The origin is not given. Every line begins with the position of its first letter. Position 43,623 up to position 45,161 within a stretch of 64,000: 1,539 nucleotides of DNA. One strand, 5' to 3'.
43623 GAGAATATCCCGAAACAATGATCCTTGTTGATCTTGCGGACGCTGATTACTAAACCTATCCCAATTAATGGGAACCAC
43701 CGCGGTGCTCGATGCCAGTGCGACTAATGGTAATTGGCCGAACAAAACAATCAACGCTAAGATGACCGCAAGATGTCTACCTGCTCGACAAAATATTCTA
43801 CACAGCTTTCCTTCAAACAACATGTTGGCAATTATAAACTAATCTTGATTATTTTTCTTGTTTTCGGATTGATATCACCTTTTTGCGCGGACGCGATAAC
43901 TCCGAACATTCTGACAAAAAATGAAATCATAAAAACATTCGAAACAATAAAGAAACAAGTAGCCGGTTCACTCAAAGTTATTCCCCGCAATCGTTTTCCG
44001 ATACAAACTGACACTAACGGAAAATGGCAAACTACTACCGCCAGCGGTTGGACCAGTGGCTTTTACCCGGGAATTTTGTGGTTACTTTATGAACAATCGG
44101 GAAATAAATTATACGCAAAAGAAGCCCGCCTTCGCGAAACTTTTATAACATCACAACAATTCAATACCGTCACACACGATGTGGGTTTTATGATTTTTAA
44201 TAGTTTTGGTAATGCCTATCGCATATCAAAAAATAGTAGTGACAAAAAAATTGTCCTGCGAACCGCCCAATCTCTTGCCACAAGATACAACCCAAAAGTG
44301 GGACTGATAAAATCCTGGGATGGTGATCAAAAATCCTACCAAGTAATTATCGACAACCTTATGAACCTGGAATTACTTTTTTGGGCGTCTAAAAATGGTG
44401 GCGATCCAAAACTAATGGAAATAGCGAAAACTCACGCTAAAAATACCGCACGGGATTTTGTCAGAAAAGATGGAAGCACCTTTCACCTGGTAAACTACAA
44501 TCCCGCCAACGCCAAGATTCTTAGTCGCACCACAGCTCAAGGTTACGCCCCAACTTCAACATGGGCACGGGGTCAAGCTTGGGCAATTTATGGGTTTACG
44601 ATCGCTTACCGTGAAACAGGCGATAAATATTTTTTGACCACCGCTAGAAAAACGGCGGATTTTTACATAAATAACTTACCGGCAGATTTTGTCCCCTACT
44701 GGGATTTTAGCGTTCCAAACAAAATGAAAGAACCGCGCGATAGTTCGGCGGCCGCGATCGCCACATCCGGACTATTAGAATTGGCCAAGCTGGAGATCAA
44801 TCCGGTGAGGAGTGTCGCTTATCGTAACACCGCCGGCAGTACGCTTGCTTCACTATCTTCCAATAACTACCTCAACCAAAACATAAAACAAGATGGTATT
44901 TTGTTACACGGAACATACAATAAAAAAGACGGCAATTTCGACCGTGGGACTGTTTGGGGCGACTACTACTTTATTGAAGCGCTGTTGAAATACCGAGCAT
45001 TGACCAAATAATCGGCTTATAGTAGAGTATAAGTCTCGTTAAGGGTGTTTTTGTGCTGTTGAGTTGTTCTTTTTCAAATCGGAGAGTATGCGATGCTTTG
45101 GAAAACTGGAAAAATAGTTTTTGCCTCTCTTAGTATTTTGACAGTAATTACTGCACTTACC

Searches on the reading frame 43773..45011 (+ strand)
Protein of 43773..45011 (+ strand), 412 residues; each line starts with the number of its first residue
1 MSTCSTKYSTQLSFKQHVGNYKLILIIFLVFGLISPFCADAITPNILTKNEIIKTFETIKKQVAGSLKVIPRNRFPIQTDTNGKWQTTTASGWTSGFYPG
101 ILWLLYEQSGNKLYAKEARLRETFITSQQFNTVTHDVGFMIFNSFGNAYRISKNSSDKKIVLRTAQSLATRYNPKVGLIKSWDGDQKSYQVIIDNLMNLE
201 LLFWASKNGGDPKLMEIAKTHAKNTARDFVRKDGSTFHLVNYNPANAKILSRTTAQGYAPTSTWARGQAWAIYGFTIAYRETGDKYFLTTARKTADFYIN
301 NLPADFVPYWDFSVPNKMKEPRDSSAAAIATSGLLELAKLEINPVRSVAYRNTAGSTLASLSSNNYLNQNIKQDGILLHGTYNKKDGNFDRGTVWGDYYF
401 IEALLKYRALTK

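Call 17: search_protein_families(library=pfam, proteins=[window:43773-45011:+], max_evalue=0.01)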
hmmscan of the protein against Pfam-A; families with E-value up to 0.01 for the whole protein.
window:43773-45011:+ (412 aa): 2 families
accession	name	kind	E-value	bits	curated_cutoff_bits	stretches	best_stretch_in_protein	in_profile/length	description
PF07470.19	Glyco_hydro_88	-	8.5e-10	38.6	26.6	1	85-385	21-317/352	Glycosyl Hydrolase Family 88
PF22124.2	Glyco_hydro_95_cat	-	0.0091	15.4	27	0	214-301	120-206/408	Glycosyl hydrolase family 95 catalytic domain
